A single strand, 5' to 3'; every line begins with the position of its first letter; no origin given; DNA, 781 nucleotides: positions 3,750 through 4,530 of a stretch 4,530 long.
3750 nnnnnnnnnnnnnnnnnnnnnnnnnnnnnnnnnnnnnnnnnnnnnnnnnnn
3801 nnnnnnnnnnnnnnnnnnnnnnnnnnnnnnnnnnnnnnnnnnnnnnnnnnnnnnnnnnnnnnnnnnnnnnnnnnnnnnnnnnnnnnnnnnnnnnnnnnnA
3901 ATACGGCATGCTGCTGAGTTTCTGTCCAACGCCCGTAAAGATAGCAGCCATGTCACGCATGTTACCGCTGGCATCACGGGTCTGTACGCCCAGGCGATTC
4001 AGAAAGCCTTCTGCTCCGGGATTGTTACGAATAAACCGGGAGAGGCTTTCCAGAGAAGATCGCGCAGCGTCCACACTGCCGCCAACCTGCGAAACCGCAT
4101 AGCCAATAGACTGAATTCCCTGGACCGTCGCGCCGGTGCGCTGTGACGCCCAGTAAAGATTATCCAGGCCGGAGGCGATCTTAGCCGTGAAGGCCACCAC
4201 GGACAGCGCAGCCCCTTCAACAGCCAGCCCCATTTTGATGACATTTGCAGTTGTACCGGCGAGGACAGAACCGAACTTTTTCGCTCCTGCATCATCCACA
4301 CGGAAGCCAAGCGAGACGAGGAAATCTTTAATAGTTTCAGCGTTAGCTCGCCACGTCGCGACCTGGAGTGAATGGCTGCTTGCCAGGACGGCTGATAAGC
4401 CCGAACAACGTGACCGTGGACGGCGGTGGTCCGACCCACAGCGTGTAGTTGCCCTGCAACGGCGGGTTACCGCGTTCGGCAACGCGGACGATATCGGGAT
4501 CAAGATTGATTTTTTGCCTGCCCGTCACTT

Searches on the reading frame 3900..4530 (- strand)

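Call 26: search_protein_families(library=pfam, proteins=[L001:5368-5820:+, L001:5844-6008:+], max_evalue=0.01)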
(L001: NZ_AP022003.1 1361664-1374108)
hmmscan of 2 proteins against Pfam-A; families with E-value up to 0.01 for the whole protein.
L001:5368-5820:+ (150 aa): 1 family
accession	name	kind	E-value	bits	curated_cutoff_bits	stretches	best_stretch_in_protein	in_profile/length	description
PF21822.3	Phage_TAC_15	-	4.9e-31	108.3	22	1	6-138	1-122/127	Phage tail assembly chaperone protein, TAC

L001:5844-6008:+ (54 aa): 1 family
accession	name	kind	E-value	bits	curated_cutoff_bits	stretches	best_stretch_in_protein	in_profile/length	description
PF21829.1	DUF6889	-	6.7e-21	74.2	23.9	1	14-52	2-40/40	Family of unknown function (DUF6889)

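Call 27: search_protein_families(library=phrogs, proteins=[L001:5368-5820:+, L001:5844-6008:+], max_evalue=0.001)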
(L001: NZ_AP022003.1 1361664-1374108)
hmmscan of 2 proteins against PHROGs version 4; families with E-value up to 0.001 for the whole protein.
L001:5368-5820:+ (150 aa): 1 family
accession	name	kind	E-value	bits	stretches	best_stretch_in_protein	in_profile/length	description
phrog_1688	-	tail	3.6e-65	219.5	1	1-149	2-145/146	tail assembly chaperone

L001:5844-6008:+ (54 aa): 1 family
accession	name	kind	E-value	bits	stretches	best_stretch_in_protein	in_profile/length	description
phrog_4364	-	unknown function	8e-24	84.4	1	2-54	2-54/54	-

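Call 29: find_related_loci(query=L001:5368-5820:+, collection=viral_contigs, flank=1500)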
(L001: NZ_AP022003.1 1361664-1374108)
Query L001:5368-5820:+ (150 aa) in viral_contigs; peptide patterns used: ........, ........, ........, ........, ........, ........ (x = any residue, [..] = any of these).
600 stretches matched a pattern (row limit reached: there are more); 581 encode a relative of the query (tblastn E <= 1e-3); the best 80 are kept; 80 distinct loci.
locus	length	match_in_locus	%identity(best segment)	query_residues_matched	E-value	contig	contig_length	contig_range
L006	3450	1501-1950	100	1-150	1e-98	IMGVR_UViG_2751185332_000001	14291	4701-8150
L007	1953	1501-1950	100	1-150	2e-101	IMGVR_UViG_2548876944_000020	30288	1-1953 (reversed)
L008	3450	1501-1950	100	1-150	1e-98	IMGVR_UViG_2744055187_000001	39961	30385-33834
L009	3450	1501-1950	100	1-150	1e-98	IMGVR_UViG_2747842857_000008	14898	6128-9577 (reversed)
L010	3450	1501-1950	100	1-150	1e-98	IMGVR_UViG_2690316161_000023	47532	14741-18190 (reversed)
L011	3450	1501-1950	100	1-150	1e-98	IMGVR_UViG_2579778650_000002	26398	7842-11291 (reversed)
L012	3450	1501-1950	100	1-150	1e-98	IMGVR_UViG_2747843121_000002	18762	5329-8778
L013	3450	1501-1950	100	1-150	1e-98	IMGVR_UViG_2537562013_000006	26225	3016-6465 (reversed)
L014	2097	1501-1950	100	1-150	5e-101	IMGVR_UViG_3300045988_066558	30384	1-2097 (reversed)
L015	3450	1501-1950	100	1-150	1e-98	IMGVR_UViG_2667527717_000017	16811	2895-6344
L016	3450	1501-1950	100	1-150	1e-98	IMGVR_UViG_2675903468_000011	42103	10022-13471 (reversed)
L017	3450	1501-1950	100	1-150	1e-98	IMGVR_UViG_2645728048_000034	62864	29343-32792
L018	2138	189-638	100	1-150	6e-101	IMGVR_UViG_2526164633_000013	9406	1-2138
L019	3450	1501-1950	100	1-150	1e-98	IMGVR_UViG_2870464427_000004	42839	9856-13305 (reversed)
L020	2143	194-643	100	1-150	6e-101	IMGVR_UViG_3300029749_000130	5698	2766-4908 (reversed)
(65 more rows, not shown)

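Call 31: search_dna_similar(query=L001:5368-5820:+, collection=phages, mode=protein, rows=spread, max_rows=40, max_evalue=0.00001)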
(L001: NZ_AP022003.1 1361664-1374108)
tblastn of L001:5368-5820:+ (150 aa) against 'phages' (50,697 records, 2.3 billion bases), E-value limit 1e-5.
Records with a match: 40; places in all: 40; records where one place covers at least 80% of the query: 38.
Best place of each record, by identity: >=99% 4; 80-90% 1; 60-80% 11; <60% 24.
By first word of the organism name: Klebsiella 11; Acinetobacter 6; Burkholderia 6; Escherichia 4; Salmonella 2; Hafnia 2; Yersinia 1; Citrobacter 1; Wanchaivirus 1; Elizabethkingia 1; and 5 more.
By host as written in the record: Escherichia coli 4; Klebsiella pneumoniae 4; - 4; Salmonella enterica subsp. diarizonae 519/03 IIIb 2; Hafnia paralvei 2; Burkholderia gladioli 2; Acinetobacter baumannii 2; Burkholderia sp. 2; and 17 more.
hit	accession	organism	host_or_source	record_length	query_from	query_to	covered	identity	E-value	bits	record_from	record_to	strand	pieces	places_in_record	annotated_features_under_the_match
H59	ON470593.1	Escherichia phage vB_EcoM-683R1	Escherichia coli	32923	1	135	90%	100.0%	4e-84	273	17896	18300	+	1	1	hypothetical protein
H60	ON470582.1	Escherichia phage vB_EcoM-689R2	Escherichia coli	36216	1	135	90%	100.0%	4e-84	273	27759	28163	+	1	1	hypothetical protein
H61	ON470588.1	Escherichia phage vB_EcoM-611R5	Escherichia coli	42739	1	135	90%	100.0%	4e-84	273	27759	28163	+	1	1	hypothetical protein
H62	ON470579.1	Escherichia phage vB_EcoM-606R2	Escherichia coli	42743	1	135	90%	100.0%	4e-84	273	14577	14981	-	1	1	hypothetical protein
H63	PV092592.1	Yersinia phage YP3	Yersinia ruckeri Yr3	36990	1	135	90%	88.9%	2e-74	246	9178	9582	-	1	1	tail assembly chaperone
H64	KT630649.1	Salmonella phage SEN34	Salmonella enterica subsp. diarizonae ...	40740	1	135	90%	74.8%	2e-64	217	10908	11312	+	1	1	hypothetical protein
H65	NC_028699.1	Salmonella phage SEN34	Salmonella enterica subsp. diarizonae ...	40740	1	135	90%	74.8%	2e-64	217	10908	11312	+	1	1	tail assembly chaperone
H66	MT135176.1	Hafnia phage yong1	Hafnia paralvei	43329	1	135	90%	65.2%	1e-49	175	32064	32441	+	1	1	hypothetical protein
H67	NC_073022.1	Hafnia phage yong1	Hafnia paralvei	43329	1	135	90%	65.2%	1e-49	175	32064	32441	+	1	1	hypothetical protein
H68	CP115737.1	Citrobacter phage Omnitron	Citrobacter braakii GW-Imi-1b1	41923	1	135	90%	63.7%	6e-49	173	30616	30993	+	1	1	record has no annotation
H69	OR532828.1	Klebsiella phage RCIP0034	Klebsiella pneumoniae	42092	1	135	90%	60.7%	1e-47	169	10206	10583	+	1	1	hypothetical protein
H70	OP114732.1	Klebsiella phage GZ7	Klebsiella pneumoniae THR60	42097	1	135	90%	60.7%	1e-47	169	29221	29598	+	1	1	hypothetical protein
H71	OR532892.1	Klebsiella phage RCIP0098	Klebsiella pneumoniae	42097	1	135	90%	60.7%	1e-47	169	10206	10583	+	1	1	hypothetical protein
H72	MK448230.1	Klebsiella phage ST16-OXA48phi5.2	Klebsiella pneumoniae ST16-OXA48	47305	1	135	90%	60.7%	1e-47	169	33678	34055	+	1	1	hypothetical protein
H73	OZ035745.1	Wanchaivirus PDP110P2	-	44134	1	135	90%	60.0%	4e-47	167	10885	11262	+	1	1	record has no annotation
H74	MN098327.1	Klebsiella phage Mulock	Klebsiella pneumoniae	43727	1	135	90%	60.0%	1e-46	166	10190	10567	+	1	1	tape measure chaperone (x2)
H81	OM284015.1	Elizabethkingia phage EKP1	Elizabethkingia anophelis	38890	1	135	90%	50.0%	1e-36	138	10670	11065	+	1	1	hypothetical protein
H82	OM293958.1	Bordetella phage vB_BaM-IFTN9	Bordetella avium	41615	2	134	89%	38.8%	4e-17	82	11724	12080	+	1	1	tail assembly chaperone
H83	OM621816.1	Edwardsiella phage vB_EpM_ZHS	Edwardsiella piscicida EIB202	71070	2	135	89%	34.3%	8e-14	73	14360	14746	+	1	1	tail assembly chaperone protein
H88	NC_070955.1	Burkholderia phage BgManors32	Burkholderia gladioli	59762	2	135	89%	30.1%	2e-12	69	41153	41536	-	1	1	tail assembly chaperone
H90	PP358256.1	Ralstonia phage PY059YO380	Ralstonia solanacearum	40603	1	135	90%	27.5%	1e-8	58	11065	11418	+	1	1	hypothetical protein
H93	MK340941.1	Acinetobacter phage AbTJ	Acinetobacter baumannii MDR-TJ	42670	4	135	88%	28.0%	1e-5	49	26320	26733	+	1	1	hypothetical protein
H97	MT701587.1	Burkholderia phage Magia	Burkholderia cenocepacia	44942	71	135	43%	41.8%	3e-6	51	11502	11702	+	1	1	tape measure chaperone (x2)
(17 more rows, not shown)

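Call 32: get_annotated_region(hit=H74, flank=700)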
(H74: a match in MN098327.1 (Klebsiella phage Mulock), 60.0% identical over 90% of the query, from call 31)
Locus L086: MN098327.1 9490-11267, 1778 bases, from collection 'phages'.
description: Klebsiella phage Mulock, complete genome.
organism: Klebsiella phage Mulock (NCBI taxid 2650873)
taxonomy: Viruses; Duplodnaviria; Heunggongvirae; Uroviricota; Caudoviricetes
host: Klebsiella pneumoniae; source: wastewater; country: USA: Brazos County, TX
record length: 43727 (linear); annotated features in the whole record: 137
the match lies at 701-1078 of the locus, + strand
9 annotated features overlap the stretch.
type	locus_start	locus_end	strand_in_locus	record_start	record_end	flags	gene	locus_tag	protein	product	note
CDS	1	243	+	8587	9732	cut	-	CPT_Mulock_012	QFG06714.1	hypothetical protein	-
regulatory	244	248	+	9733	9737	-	-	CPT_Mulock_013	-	ribosome_binding_site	CPT_Mulock_013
CDS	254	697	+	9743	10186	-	-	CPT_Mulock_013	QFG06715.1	hypothetical protein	putative membrane protein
regulatory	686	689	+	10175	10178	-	-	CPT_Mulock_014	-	ribosome_binding_site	CPT_Mulock_014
regulatory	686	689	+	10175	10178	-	-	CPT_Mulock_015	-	ribosome_binding_site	CPT_Mulock_015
CDS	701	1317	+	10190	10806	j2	-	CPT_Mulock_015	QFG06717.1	tape measure chaperone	tape measure chaperone frameshift product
CDS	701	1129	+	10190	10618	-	-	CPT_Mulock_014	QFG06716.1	tape measure chaperone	-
regulatory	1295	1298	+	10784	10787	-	-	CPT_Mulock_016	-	ribosome_binding_site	CPT_Mulock_016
CDS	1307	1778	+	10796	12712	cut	-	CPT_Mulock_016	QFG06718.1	tape measure chaperone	-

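Call 33: get_annotated_region(hit=H97, flank=700)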
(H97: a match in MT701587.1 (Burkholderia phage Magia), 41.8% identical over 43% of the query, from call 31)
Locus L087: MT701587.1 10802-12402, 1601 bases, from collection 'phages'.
description: Burkholderia phage Magia, complete genome.
organism: Burkholderia phage Magia (NCBI taxid 2767577)
taxonomy: Viruses; Duplodnaviria; Heunggongvirae; Uroviricota; Caudoviricetes; Magiavirus; Magiavirus magia
host: Burkholderia cenocepacia; source: soil; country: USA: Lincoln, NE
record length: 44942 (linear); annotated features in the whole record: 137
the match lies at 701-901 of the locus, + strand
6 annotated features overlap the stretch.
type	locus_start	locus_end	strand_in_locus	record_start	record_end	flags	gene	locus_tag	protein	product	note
CDS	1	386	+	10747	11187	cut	-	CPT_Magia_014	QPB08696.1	putative tail tube protein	HHPred 92.8% 6GKX_A Putative phage XkdM-like protein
regulatory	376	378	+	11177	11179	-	-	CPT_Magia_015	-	ribosome_binding_site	-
CDS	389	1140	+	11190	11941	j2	-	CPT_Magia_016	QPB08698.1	tape measure chaperone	tape measure chaperone frameshift product; gb|QFG06717.1| tape measure chaperone [Klebsiella phage Mulock] evalue ...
CDS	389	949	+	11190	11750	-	-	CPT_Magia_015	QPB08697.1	tape measure chaperone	gb|QFG06717.1| tape measure chaperone [Klebsiella phage Mulock] evalue 5.88e-14; gb|QFG06716.1| tape measure chaperone ...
regulatory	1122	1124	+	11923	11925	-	-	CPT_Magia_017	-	ribosome_binding_site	-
CDS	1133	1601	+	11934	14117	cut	-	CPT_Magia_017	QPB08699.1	tape measure protein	InterPro:IPR023346; HHPRED match with 6V8I_AF, Probability 96.79%, tail-associated protein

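Call 34: get_annotated_region(hit=H65, flank=700)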
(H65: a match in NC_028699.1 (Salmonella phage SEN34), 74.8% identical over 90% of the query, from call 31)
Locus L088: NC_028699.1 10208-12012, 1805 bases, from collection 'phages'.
description: Salmonella phage SEN34, complete genome.
organism: Salmonella phage SEN34 (NCBI taxid 1647463)
taxonomy: Viruses; Duplodnaviria; Heunggongvirae; Uroviricota; Caudoviricetes; Brunovirus; Brunovirus SEN34
host: Salmonella enterica subsp. diarizonae 519/03 IIIb; source: feces; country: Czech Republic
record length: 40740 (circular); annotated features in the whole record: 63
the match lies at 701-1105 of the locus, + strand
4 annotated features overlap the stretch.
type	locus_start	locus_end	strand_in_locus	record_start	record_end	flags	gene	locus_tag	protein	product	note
CDS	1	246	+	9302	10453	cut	-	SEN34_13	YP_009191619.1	tail sheath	-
CDS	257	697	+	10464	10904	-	-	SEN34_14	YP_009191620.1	virion structural protein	structural protein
CDS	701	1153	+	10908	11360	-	-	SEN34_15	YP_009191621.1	tail assembly chaperone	-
CDS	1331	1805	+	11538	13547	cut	-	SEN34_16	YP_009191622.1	tail length tape measure protein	-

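Call 35: get_annotated_region(hit=H67, flank=700)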
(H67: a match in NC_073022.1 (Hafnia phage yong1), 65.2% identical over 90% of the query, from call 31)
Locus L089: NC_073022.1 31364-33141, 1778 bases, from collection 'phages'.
description: Hafnia phage yong1, complete genome.
organism: Hafnia phage yong1 (NCBI taxid 2719181)
taxonomy: Viruses; Duplodnaviria; Heunggongvirae; Uroviricota; Caudoviricetes
host: Hafnia paralvei; source: -; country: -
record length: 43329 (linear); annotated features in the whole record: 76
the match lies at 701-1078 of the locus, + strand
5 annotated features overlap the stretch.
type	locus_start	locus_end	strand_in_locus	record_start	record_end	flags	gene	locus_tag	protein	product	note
CDS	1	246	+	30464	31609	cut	-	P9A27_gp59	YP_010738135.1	hypothetical protein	putative phage XkdK-like protein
CDS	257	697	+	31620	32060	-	-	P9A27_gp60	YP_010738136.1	hypothetical protein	-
CDS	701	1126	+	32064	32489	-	-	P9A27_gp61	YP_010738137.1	hypothetical protein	-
CDS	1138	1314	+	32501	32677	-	-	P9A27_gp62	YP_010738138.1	hypothetical protein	-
CDS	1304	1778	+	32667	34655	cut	-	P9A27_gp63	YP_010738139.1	transglycosylase SLT domain protein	-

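Call 36: get_annotated_region(hit=H81, flank=700)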
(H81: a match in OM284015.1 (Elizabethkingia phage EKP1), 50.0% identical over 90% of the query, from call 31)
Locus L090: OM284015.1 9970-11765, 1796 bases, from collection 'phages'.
description: Elizabethkingia phage EKP1, complete genome.
organism: Elizabethkingia phage EKP1 (NCBI taxid 2914169)
taxonomy: Viruses; Duplodnaviria; Heunggongvirae; Uroviricota; Caudoviricetes
host: Elizabethkingia anophelis; source: sewage water; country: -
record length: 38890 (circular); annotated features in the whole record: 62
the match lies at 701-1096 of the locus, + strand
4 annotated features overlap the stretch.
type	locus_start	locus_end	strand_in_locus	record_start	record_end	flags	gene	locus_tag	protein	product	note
CDS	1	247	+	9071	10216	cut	-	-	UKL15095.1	DUF3383 domain-containing protein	-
CDS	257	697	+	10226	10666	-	-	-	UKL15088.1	DUF3277 family protein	-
CDS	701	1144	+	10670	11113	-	-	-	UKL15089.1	hypothetical protein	hypothetical protein 5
CDS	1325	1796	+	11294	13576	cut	-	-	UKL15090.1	transglycosylase SLT domain-containing protein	-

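Call 37: get_annotated_region(hit=H82, flank=700)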
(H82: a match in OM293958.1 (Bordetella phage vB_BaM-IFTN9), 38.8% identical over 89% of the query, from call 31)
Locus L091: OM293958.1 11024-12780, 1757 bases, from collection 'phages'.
description: Bordetella phage vB_BaM-IFTN9, complete genome.
organism: Bordetella phage vB_BaM-IFTN9 (NCBI taxid 2928725)
taxonomy: Viruses; Duplodnaviria; Heunggongvirae; Uroviricota; Caudoviricetes
host: Bordetella avium; source: prophage isolated from B. avium strain X590/1a after induction with Mitomycin C; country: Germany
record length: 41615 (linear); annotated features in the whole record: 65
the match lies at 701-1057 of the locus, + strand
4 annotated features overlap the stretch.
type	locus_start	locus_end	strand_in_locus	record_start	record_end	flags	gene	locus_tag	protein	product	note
CDS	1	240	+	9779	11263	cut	-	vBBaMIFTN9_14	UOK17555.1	hypothetical protein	-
CDS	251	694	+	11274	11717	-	-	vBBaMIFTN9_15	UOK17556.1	hypothetical protein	-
CDS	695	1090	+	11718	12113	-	-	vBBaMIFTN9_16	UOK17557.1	tail assembly chaperone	-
CDS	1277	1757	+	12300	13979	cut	-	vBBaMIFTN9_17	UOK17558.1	tail tape measure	-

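Call 38: get_annotated_region(hit=H83, flank=700)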
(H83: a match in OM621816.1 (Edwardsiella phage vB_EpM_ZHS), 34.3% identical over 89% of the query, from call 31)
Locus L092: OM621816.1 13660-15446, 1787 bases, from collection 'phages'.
description: Edwardsiella phage vB_EpM_ZHS, complete genome.
organism: Edwardsiella phage vB_EpM_ZHS (NCBI taxid 2923251)
taxonomy: Viruses; Duplodnaviria; Heunggongvirae; Uroviricota; Caudoviricetes
host: Edwardsiella piscicida EIB202; source: river; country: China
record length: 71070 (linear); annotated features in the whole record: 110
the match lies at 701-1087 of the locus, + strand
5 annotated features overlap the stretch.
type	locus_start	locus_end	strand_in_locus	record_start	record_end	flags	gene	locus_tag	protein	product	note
CDS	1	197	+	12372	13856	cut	-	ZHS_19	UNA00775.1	tail sheath protein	-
CDS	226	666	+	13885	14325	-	-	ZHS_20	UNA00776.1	DUF3277 family protein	-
CDS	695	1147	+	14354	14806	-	-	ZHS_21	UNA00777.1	tail assembly chaperone protein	-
CDS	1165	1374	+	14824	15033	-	-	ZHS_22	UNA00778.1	hypothetical protein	-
CDS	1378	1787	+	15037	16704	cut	-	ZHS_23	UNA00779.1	portal protein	-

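Call 39: get_annotated_region(hit=H88, flank=700)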
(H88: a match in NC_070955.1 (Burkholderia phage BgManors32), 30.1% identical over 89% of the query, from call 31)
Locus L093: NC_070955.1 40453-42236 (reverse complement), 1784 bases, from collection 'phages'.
description: Burkholderia phage BgManors32, complete genome.
organism: Burkholderia phage BgManors32 (NCBI taxid 2894335)
taxonomy: Viruses; Duplodnaviria; Heunggongvirae; Uroviricota; Caudoviricetes; Bigmanorsvirus; Bigmanorsvirus bgmanors32
host: Burkholderia gladioli; source: sewage sample; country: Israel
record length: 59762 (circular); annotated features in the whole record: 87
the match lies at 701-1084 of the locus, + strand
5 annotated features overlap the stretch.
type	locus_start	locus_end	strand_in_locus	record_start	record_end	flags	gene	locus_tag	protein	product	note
CDS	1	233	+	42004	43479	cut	-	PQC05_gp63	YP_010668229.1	tail sheath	-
CDS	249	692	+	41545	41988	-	-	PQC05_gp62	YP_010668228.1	virion structural protein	-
CDS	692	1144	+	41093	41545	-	-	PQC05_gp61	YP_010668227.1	tail assembly chaperone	-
CDS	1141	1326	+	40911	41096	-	-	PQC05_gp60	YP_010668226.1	hypothetical protein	-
CDS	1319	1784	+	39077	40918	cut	-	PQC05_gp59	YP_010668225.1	tail length tape measure protein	-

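Call 40: get_annotated_region(hit=H93, flank=700)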
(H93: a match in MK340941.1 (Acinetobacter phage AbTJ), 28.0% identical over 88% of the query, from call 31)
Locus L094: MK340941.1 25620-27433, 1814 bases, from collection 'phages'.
description: Acinetobacter phage AbTJ, complete genome.
organism: Acinetobacter phage AbTJ (NCBI taxid 2507835)
taxonomy: Viruses; Duplodnaviria; Heunggongvirae; Uroviricota; Caudoviricetes
host: Acinetobacter baumannii MDR-TJ; source: -; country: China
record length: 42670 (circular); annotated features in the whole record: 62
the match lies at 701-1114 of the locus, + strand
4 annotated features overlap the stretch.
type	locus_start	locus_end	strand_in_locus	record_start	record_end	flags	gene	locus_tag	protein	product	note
CDS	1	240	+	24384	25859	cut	-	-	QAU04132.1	hypothetical protein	similar to ALJ99072.1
CDS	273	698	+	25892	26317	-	-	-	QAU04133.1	hypothetical protein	-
CDS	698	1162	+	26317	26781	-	-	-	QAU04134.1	hypothetical protein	similar to ALJ99074.1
CDS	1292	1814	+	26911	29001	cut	-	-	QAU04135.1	hypothetical protein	similar to ALJ99075.1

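Call 41: get_annotated_region(hit=H90, flank=700)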
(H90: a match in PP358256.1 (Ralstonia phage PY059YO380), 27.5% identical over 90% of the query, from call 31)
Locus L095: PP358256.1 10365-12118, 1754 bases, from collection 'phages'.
description: Ralstonia phage PY059YO380, complete genome.
organism: Ralstonia phage PY059YO380 (NCBI taxid 3145150)
taxonomy: Viruses; Duplodnaviria; Heunggongvirae; Uroviricota; Caudoviricetes
host: Ralstonia solanacearum; source: -; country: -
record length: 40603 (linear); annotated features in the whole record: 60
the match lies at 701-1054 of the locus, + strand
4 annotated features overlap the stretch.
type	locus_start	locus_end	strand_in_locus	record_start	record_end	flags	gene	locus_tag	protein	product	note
CDS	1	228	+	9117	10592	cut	-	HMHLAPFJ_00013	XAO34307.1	hypothetical protein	-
CDS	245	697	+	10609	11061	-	-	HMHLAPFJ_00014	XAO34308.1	hypothetical protein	-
CDS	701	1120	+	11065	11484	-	-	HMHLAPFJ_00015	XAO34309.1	hypothetical protein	-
CDS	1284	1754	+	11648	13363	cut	-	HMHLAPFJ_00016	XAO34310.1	hypothetical protein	-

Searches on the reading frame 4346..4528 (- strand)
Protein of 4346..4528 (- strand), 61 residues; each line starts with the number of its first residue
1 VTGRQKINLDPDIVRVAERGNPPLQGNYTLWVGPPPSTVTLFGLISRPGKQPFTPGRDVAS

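Call 26: search_protein_families(library=pfam, proteins=[window:4346-4528:-], max_evalue=0.01)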
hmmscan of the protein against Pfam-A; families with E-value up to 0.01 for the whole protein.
window:4346-4528:- (61 aa): 1 family
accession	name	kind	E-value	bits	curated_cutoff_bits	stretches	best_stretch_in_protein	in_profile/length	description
PF20616.4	Caps_syn_GfcC_N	-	3.4e-15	56.9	22.1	1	1-34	95-128/129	Capsule biosynthesis GfcC, N-terminal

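Call 27: search_protein_families(library=phrogs, proteins=[window:4346-4528:-], max_evalue=0.001)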
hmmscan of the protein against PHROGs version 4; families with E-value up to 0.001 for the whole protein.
window:4346-4528:- (61 aa): 1 family
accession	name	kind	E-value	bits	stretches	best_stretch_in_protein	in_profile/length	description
phrog_13715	-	unknown function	8.2e-32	111.6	1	1-61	109-169/245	-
